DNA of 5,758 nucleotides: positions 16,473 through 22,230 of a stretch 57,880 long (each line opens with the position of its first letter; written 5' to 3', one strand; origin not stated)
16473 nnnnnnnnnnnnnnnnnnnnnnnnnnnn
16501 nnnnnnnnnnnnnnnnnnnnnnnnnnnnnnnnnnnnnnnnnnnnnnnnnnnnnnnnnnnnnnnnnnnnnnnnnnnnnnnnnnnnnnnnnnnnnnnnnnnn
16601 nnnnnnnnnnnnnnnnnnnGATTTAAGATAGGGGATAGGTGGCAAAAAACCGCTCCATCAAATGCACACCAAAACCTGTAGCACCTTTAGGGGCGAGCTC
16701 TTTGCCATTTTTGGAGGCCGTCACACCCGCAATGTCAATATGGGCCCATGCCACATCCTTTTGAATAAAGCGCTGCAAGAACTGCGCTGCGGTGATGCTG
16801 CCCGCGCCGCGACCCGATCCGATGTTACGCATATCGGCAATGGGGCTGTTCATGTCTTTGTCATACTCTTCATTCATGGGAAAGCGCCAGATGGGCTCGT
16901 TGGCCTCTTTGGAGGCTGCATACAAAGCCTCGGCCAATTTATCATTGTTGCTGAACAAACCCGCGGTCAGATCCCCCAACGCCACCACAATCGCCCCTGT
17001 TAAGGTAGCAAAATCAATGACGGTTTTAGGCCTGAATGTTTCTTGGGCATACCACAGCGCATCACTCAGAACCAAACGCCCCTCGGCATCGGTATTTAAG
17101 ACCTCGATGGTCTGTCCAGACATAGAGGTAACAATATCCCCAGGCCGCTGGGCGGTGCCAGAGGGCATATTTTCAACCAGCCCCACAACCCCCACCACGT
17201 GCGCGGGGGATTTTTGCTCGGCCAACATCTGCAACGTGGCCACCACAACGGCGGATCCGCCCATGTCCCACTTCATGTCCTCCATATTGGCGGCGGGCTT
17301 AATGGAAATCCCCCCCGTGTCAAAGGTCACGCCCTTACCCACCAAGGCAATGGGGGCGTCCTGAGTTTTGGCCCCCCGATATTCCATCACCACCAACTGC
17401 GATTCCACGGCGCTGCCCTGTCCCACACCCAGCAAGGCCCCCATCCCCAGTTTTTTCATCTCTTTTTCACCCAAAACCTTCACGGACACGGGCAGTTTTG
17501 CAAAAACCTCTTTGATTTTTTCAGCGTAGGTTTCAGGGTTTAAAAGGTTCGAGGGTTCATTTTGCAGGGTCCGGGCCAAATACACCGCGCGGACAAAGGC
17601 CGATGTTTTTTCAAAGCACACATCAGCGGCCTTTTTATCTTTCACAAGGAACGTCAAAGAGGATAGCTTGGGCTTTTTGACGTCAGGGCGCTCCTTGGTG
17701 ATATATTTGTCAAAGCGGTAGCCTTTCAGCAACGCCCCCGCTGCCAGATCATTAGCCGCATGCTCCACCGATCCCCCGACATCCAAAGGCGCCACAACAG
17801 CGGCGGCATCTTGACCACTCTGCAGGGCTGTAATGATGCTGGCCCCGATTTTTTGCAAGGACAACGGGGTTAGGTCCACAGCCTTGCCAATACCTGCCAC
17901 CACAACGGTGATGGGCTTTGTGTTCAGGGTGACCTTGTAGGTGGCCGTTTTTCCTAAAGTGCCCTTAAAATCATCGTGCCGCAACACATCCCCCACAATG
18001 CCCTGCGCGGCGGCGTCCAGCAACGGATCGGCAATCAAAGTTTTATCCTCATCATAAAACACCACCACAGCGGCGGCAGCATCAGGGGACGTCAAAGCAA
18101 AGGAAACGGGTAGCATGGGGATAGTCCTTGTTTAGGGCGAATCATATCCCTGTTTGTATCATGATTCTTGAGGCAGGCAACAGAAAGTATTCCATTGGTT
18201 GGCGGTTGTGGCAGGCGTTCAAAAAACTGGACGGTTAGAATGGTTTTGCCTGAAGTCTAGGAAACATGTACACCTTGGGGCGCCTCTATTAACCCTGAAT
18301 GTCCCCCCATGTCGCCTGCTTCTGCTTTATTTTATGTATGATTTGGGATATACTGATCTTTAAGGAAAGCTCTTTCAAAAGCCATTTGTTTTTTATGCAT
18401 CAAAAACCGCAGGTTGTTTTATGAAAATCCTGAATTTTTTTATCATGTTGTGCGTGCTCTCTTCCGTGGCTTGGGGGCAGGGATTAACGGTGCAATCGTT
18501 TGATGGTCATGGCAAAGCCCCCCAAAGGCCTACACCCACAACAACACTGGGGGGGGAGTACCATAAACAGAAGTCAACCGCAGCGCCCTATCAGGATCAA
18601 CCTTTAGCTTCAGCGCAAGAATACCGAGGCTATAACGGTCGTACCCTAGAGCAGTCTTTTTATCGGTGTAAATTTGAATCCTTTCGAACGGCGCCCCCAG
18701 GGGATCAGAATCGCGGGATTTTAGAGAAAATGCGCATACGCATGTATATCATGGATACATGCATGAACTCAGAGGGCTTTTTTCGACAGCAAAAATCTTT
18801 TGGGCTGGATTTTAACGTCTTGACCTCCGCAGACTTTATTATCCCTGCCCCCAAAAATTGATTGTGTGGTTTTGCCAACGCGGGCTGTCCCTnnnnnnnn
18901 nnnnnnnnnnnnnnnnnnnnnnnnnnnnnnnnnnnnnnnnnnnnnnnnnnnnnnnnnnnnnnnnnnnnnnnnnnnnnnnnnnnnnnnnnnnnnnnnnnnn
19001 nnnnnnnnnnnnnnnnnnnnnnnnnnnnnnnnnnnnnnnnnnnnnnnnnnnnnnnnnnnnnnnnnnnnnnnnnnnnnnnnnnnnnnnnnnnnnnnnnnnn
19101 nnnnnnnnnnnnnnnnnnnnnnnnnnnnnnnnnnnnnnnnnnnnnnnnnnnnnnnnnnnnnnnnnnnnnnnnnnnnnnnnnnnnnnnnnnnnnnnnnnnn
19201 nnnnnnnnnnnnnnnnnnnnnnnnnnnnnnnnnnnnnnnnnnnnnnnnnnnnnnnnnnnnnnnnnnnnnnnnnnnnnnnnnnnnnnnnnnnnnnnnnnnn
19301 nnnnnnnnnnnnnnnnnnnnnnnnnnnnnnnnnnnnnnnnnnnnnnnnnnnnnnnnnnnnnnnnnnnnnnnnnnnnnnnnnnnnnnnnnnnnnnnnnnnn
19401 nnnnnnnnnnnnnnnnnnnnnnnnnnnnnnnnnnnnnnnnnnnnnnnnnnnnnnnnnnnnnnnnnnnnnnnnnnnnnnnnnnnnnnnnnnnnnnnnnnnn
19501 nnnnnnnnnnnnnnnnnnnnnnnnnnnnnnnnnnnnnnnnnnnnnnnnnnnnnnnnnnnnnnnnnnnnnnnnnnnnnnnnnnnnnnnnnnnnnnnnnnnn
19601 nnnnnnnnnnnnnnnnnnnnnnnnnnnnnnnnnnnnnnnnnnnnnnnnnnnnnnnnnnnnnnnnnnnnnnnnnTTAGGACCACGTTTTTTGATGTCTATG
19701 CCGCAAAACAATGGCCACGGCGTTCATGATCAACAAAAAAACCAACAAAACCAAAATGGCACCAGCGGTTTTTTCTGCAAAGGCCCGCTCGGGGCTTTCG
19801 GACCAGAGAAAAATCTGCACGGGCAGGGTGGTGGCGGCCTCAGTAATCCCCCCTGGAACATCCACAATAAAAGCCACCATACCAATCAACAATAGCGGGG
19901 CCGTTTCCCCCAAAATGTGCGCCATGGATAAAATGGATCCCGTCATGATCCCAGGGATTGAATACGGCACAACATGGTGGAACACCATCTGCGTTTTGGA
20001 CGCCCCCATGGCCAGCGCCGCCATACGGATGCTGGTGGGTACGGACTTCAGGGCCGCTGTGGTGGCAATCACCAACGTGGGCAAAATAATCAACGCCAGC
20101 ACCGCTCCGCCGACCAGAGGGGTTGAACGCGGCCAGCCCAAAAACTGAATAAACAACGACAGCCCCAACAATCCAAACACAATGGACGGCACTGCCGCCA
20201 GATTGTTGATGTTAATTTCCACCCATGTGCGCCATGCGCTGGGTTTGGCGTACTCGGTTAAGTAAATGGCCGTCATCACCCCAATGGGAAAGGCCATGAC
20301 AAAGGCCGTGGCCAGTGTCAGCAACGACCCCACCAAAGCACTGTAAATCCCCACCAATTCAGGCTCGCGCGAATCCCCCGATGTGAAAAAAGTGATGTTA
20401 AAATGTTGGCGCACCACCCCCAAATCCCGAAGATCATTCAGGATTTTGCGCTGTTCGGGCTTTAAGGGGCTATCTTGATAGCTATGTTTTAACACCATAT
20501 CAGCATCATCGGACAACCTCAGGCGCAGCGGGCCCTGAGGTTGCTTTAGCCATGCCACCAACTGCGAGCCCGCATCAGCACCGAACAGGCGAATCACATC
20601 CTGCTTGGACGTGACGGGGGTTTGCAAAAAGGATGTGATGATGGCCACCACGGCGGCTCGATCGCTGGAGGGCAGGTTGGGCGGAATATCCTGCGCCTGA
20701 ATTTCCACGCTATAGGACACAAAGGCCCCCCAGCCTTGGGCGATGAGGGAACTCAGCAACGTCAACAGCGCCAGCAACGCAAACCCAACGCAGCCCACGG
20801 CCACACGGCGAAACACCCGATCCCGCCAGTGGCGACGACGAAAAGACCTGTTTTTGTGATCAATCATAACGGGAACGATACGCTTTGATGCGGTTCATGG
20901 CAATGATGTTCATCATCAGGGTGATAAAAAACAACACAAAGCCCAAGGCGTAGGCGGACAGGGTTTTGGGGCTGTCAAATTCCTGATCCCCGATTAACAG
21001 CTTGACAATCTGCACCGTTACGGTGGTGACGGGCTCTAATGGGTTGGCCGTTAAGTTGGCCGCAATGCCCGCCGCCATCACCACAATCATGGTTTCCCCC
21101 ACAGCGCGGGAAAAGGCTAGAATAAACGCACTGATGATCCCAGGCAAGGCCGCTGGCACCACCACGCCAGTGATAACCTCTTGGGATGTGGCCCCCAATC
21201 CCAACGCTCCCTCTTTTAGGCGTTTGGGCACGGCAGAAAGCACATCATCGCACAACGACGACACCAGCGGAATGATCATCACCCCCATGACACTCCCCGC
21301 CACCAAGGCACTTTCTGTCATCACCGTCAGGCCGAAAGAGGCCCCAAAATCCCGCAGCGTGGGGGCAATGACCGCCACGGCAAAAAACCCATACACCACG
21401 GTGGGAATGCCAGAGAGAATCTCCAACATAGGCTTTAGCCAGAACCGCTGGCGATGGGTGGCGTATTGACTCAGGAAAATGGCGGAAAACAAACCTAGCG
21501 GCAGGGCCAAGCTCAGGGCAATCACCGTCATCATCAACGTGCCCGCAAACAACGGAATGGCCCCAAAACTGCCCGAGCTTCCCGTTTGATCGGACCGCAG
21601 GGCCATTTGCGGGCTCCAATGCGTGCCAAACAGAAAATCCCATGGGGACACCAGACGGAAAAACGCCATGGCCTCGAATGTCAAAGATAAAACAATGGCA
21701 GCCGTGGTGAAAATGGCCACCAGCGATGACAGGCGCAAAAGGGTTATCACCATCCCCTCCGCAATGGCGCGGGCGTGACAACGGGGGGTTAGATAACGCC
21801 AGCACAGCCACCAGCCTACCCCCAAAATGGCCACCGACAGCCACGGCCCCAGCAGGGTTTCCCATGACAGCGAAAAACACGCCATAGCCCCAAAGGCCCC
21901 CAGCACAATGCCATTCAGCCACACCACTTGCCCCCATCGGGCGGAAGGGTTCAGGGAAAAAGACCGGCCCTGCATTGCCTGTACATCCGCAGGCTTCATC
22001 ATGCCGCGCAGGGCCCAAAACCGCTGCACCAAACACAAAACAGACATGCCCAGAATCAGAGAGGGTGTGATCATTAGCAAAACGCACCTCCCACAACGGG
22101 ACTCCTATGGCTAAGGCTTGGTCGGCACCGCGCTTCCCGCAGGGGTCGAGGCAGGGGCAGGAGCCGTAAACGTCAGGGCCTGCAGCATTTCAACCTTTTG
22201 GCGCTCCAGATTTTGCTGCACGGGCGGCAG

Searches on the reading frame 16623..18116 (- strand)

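Call 74: search_protein_families(library=pfam, proteins=[window:16623-18116:-], max_evalue=0.00001)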
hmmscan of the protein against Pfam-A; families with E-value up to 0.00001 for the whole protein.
window:16623-18116:- (497 aa): 2 families
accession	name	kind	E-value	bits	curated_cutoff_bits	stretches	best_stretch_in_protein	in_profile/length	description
PF00883.26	Peptidase_M17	-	1.2e-126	422.6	25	1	180-487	2-309/310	Cytosol aminopeptidase family, catalytic domain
PF02789.23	Peptidase_M17_N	-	3.8e-16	59.6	23.4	1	18-141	2-128/129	Cytosol aminopeptidase family, N-terminal domain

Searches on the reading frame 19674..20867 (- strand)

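Call 74: search_protein_families(library=pfam, proteins=[window:19674-20867:-], max_evalue=0.00001)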
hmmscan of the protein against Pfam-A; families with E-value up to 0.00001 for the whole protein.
window:19674-20867:- (397 aa): 2 families
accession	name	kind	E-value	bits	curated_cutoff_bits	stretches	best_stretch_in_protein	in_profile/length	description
PF00528.27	BPD_transp_1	-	1.5e-17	64.3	26.4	1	193-387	2-173/184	Binding-protein-dependent transport system inner membrane component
PF11812.13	DUF3333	-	7.5e-09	36.4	26.5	1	7-130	2-145/151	Domain of unknown function (DUF3333)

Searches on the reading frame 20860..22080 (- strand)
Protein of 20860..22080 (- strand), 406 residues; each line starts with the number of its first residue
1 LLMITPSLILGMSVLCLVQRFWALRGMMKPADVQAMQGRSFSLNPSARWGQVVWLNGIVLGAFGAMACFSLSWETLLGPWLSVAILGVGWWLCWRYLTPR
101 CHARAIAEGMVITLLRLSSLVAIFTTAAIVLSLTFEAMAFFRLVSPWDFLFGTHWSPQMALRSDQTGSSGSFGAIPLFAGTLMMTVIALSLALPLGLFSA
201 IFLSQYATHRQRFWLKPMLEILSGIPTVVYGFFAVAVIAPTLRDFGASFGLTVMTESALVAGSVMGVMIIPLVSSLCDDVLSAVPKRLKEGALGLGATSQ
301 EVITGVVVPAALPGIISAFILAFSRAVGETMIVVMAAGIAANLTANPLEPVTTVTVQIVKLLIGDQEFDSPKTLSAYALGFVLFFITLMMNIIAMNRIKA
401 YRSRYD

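Call 74: search_protein_families(library=pfam, proteins=[window:20860-22080:-], max_evalue=0.00001)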
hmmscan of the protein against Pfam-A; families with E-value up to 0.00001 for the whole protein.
window:20860-22080:- (406 aa): 1 family
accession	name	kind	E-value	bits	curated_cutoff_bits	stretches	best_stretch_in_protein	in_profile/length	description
PF00528.27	BPD_transp_1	-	2.8e-13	50.4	26.4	1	193-393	2-174/184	Binding-protein-dependent transport system inner membrane component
